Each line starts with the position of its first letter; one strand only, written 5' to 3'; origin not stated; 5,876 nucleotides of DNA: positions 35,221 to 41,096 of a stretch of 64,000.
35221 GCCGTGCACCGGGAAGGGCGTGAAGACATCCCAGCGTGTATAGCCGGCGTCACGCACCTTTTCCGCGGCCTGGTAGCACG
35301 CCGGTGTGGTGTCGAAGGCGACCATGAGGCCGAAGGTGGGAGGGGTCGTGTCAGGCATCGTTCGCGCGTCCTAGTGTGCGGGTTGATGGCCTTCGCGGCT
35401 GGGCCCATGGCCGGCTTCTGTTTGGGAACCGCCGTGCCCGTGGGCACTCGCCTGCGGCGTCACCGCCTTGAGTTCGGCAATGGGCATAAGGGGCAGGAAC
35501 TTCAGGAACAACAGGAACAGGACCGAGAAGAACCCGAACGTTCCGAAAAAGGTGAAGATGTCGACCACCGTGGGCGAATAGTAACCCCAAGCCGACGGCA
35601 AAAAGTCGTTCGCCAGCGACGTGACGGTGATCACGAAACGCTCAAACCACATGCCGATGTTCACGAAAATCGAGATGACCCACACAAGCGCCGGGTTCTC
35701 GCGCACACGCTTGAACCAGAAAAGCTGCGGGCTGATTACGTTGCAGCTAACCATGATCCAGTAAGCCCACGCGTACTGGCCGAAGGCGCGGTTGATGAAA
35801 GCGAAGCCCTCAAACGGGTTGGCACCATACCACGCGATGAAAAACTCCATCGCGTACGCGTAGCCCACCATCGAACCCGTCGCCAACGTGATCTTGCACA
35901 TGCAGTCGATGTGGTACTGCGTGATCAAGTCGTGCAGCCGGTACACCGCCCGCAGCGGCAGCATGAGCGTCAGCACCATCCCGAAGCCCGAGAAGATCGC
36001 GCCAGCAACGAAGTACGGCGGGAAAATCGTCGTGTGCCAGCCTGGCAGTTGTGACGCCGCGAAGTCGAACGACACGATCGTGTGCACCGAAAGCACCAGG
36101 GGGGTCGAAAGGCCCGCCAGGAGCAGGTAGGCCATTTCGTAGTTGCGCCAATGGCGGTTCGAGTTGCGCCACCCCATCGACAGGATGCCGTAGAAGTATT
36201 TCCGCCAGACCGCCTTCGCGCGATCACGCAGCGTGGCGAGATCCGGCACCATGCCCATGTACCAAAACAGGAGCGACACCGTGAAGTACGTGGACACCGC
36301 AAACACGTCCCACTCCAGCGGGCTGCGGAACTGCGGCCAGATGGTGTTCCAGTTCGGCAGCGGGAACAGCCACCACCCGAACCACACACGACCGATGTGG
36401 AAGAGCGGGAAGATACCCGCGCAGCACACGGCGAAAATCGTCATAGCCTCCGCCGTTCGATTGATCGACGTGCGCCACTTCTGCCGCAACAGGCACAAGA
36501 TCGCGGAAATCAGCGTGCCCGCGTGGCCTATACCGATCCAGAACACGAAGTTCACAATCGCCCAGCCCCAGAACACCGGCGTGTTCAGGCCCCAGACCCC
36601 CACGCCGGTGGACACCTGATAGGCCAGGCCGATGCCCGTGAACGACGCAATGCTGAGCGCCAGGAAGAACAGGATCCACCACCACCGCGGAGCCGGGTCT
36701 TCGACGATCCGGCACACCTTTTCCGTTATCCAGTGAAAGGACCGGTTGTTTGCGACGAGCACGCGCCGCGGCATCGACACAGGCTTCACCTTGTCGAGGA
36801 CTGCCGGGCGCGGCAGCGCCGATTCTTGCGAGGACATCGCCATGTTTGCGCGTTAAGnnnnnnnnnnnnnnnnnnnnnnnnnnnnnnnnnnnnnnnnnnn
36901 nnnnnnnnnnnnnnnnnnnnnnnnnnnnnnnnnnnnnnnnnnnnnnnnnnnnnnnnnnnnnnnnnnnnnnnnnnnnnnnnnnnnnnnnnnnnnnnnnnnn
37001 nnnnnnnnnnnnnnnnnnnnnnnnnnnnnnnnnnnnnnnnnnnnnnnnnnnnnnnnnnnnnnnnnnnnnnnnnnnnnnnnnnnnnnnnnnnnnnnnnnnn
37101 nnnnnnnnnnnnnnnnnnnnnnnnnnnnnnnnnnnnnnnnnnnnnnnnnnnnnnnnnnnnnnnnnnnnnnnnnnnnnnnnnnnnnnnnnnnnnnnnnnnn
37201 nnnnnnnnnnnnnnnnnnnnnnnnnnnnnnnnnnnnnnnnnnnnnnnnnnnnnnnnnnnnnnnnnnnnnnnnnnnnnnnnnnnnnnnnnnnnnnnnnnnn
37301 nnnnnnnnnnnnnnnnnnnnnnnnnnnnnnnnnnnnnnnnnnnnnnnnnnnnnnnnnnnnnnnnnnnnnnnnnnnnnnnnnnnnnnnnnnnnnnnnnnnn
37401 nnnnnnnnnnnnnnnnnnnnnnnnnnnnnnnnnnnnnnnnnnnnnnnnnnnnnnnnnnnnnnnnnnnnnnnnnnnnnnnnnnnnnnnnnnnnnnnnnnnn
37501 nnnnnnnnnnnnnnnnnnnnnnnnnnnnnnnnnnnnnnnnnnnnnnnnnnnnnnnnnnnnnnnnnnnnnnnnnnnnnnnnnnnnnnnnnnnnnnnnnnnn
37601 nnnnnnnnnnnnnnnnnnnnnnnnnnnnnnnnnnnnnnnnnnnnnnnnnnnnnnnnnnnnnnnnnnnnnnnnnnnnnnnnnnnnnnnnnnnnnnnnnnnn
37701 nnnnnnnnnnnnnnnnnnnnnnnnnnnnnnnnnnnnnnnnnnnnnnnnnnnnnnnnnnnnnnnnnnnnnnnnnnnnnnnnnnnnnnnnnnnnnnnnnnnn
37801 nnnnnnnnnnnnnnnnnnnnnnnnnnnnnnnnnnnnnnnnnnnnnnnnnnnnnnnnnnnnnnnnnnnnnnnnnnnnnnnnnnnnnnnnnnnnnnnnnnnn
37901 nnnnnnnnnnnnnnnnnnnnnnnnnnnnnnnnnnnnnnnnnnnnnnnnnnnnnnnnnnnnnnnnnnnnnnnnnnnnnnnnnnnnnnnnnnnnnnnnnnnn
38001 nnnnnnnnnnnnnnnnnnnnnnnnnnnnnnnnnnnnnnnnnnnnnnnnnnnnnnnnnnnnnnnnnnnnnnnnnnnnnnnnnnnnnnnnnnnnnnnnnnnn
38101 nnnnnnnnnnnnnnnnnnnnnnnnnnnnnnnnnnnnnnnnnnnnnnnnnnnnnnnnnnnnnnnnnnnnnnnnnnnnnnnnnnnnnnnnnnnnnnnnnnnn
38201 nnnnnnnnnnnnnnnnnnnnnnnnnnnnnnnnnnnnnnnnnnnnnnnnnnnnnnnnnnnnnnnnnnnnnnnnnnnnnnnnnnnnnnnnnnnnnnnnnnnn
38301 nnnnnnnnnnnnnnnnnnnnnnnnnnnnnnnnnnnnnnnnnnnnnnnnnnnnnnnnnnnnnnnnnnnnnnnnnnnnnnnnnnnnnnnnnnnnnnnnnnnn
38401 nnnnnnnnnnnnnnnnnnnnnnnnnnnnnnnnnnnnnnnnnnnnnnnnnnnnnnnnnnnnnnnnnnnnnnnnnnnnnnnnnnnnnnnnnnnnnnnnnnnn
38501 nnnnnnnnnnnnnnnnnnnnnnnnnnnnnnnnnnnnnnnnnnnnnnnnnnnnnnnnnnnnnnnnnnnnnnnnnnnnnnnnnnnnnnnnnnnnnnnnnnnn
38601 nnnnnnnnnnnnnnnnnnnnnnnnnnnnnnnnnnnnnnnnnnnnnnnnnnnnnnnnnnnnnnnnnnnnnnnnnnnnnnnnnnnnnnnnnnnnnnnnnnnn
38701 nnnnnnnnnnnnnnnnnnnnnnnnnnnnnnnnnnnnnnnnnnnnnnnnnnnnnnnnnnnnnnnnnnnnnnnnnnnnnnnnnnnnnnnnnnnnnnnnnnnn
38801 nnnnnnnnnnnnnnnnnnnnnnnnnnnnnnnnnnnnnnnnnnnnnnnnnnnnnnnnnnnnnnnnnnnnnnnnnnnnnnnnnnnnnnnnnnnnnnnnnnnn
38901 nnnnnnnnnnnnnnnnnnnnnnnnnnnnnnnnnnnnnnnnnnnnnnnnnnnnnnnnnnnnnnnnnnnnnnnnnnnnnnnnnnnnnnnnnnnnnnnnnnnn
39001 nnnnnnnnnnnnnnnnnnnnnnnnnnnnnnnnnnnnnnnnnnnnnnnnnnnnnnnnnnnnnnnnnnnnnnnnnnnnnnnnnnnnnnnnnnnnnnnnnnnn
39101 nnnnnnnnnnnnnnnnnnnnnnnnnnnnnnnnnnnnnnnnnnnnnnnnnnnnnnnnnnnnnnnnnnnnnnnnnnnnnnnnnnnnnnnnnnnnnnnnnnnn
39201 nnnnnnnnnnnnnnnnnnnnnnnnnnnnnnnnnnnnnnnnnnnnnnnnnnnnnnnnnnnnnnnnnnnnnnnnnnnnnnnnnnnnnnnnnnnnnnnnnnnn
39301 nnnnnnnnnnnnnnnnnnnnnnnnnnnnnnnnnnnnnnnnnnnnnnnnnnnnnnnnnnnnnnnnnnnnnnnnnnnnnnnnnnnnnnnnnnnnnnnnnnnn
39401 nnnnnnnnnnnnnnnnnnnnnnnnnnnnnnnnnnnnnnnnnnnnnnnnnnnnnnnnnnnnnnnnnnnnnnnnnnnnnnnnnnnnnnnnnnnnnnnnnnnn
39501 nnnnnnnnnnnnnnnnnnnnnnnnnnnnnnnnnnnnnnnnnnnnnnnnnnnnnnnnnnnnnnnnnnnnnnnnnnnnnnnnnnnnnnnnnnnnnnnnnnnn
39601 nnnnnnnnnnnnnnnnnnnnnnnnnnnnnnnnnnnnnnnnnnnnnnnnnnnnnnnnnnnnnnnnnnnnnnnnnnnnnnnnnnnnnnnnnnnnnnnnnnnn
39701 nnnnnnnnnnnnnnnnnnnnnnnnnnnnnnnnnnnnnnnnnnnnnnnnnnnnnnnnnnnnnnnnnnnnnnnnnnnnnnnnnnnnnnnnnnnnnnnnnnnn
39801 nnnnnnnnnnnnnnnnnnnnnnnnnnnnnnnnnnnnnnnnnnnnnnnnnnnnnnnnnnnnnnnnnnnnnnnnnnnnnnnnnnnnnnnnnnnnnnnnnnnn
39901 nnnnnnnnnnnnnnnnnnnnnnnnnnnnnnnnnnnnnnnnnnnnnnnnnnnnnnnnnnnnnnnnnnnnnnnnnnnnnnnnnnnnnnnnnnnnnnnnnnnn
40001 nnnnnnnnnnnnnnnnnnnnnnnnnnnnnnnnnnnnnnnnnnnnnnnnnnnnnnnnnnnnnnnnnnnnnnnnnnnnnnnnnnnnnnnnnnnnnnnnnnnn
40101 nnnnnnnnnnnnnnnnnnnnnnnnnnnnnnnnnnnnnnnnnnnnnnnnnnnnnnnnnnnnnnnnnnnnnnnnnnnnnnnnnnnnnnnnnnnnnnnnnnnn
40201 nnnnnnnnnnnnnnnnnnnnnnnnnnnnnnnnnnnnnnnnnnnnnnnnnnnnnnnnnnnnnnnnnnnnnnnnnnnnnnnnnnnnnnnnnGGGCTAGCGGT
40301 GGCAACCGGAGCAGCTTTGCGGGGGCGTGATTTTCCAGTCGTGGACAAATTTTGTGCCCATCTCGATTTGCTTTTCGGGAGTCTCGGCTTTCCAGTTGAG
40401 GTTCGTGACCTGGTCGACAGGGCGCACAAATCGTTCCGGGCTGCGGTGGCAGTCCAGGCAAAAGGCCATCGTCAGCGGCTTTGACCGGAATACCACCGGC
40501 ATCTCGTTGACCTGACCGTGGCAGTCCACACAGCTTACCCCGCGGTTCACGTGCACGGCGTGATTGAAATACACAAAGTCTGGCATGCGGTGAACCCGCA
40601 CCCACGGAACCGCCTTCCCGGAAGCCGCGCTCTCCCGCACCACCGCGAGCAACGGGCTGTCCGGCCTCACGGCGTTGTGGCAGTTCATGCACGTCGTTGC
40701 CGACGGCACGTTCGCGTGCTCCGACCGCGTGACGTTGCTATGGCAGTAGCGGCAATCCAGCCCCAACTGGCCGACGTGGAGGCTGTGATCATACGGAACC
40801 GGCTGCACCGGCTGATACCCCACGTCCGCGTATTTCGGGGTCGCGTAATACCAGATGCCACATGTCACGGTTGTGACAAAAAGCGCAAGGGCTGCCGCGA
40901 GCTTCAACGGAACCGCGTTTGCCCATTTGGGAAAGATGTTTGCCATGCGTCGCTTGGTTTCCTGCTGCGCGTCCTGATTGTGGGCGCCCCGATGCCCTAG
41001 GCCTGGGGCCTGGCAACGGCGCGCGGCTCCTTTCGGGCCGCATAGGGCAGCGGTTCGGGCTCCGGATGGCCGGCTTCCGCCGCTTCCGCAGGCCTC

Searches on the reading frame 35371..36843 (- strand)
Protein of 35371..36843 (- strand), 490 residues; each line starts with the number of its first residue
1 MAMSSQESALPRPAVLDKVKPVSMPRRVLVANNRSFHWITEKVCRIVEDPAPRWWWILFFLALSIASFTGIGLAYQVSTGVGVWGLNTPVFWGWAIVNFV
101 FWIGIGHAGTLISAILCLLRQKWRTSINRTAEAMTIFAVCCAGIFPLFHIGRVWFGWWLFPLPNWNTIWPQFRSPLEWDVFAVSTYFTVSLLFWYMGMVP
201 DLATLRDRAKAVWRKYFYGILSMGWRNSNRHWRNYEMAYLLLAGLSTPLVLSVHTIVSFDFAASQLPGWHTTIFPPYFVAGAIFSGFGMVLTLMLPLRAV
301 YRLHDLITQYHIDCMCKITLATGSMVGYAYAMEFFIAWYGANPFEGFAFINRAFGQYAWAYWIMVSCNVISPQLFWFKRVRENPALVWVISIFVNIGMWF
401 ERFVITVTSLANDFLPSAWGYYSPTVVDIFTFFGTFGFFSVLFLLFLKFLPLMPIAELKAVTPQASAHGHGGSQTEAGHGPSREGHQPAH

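Call 4: search_protein_families(library=pfam, proteins=[window:35371-36843:-], max_evalue=0.01)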
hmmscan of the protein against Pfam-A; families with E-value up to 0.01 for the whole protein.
window:35371-36843:- (490 aa): 1 family
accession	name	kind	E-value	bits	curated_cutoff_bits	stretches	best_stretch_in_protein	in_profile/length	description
PF03916.19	NrfD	-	2.1e-23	83.9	25.8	1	85-409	4-308/313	Polysulphide reductase, NrfD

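Call 5: search_protein_families(library=ncbifam, proteins=[window:35371-36843:-], max_evalue=0.01)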
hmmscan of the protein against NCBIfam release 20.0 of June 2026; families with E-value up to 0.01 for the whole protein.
window:35371-36843:- (490 aa): 2 families
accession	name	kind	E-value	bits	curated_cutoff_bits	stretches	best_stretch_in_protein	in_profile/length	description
NF045798.1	DsrP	equivalog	4.4e-12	46.1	350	2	53-196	11-142/346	sulfate reduction electron transfer complex DsrMKJOP subunit DsrP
NF041784.1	mnquin_red_QrcD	equivalog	8.8e-08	31.8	570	1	269-454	216-402/408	menaquinone reductase integral membrane subunit QrcD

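Call 37: search_solved_structures(query=window:35371-36843:-, max_evalue=0.001)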
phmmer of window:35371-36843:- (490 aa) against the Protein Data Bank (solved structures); distinct sequences matched with E-value up to 0.001: 5.
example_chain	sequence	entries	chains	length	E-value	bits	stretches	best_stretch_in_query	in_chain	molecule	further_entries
6f0k_C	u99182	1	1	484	6.2e-186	622.4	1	26-470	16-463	Polysulphide reductase NrfD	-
6lod_C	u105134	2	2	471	6.7e-164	549.7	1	32-472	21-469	Polysulphide reductase NrfD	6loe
6btm_C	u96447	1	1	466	6.4e-161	539.8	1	26-462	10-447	Alternative Complex III subunit C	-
8k9e_C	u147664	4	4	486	7.7e-157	526.4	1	51-488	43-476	Polysulphide reductase NrfD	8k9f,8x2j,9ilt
6f0k_F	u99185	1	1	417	3.1e-05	26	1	252-444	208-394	ActF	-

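Call 87: search_solved_structures(query=window:35371-36843:-, max_evalue=1e-100, show_alignments=1)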
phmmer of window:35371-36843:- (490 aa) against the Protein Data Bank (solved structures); distinct sequences matched with E-value up to 1e-100: 4.
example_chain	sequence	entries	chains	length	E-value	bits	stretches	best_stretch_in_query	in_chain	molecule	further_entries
6f0k_C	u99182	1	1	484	6.2e-186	622.4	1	26-470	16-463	Polysulphide reductase NrfD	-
6lod_C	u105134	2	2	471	6.7e-164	549.7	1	32-472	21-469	Polysulphide reductase NrfD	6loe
6btm_C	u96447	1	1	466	6.4e-161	539.8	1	26-462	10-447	Alternative Complex III subunit C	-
8k9e_C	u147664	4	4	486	7.7e-157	526.4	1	51-488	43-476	Polysulphide reductase NrfD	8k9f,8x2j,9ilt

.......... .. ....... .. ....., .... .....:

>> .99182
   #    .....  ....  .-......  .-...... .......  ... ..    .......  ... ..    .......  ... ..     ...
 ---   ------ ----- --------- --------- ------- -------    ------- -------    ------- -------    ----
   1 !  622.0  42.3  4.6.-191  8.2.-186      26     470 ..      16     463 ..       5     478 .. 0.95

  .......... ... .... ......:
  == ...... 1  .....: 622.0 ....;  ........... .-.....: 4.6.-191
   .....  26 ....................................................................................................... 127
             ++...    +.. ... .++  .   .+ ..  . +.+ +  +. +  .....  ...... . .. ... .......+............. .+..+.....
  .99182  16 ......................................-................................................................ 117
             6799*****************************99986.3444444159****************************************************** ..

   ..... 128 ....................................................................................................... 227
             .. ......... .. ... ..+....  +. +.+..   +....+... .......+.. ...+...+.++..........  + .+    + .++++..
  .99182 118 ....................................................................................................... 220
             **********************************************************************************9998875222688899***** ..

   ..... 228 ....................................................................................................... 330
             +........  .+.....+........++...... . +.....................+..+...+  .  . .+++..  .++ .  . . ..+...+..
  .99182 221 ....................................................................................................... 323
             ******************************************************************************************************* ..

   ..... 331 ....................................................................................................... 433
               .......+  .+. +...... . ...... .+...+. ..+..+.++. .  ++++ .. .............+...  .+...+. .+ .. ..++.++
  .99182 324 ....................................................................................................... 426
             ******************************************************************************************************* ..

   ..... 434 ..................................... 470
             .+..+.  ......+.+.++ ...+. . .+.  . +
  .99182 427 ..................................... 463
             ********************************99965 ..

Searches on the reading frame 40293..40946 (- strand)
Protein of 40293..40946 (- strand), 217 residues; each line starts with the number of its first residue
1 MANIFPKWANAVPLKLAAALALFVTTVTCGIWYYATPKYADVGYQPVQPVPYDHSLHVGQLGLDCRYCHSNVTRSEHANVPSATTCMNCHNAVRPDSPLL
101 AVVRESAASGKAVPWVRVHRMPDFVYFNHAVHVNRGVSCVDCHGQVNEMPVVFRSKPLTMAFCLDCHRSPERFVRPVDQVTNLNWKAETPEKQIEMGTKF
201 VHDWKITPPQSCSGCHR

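Call 4: search_protein_families(library=pfam, proteins=[window:40293-40946:-], max_evalue=0.01)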
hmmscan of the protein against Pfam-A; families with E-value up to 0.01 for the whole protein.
window:40293-40946:- (217 aa): 6 families
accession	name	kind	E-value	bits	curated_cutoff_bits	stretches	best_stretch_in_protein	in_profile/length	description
PF14522.11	Cytochrome_C7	-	6.9e-15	55.1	24.8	2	125-217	1-67/67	Cytochrome c7 and related cytochrome c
PF14537.11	Cytochrom_c3_2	-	4.2e-11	43.6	25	2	131-216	1-78/79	Cytochrome c3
PF02085.21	Cytochrom_CIII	-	6.5e-11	42.9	22.9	2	124-217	20-83/101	Class III cytochrome C family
PF22113.1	Mtrc-MtrF_II-IV_dom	-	2.4e-06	27.6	30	1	64-216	8-127/176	Outer membrane cytochrome MtrC/MtrF-like, domains II/IV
PF02335.20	Cytochrom_C552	-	6.1e-05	22.6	24.1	1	120-175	228-290/438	Cytochrome c552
PF09699.15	Paired_CXXCH_1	-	0.0043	17.2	20.6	0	133-169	4-38/41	Doubled CXXCH motif (Paired_CXXCH_1)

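Call 5: search_protein_families(library=ncbifam, proteins=[window:40293-40946:-], max_evalue=0.01)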
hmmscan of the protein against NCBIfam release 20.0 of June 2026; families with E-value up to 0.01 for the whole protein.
window:40293-40946:- (217 aa): 12 families
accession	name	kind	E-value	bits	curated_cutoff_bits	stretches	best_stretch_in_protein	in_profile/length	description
NF041781.1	mnquin_red_QrcA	equivalog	5.5e-21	74.9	180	1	22-150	7-131/174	menaquinone reductase multiheme cytochrome c subunit QrcA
TIGR03507.1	decahem_SO1788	subfamily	4.7e-06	25.3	209.3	1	64-216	491-624/672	OmcA/MtrC family decaheme c-type cytochrome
NF040967.1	cytc_ExtN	equivalog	3e-05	23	200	0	129-169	174-209/415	selenite/tellurite reduction operon c-type cytochrome ExtN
NF040968.1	FeS_ExtO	equivalog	3.4e-05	22.8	200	0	129-169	174-209/416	selenite/tellurite reduction operon b-type cytochrome iron-sulfur cluster-binding subunit ExtO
NF047727.1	4hemeCytCCctA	equivalog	9.7e-05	22.5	180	0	138-171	59-91/109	tetraheme c-type cytochrome CctA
TIGR03153.1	cytochr_NrfH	equivalog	0.0001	22.3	134.2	0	138-169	104-135/138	cytochrome c nitrite reductase small subunit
TIGR03508.1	decahem_SO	subfamily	0.00011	21.8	192.2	1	118-169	76-126/258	DmsE family decaheme c-type cytochrome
NF041028.1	decahem_GSU2203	exception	0.00016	21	325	1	116-169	105-157/317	GSU2203 family decaheme c-type cytochrome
NF045713.1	CxxCH_16_HmcA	equivalog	0.0003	19.5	400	0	64-217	113-253/541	sulfate respiration complex hexadecaheme cytochrome HmcA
NF043011.1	CytC7_Geobact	equivalog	0.0025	18.3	120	0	107-169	15-76/89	cytochrome c7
NF040943.1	cytoc3_ExtM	equivalog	0.0032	15.8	800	1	79-175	203-307/599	selenite/tellurite reduction operon c-type cytochrome ExtM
NF008339.0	PRK11125.1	equivalog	0.0043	15.8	595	1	121-147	271-298/487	ammonia-forming cytochrome c nitrite reductase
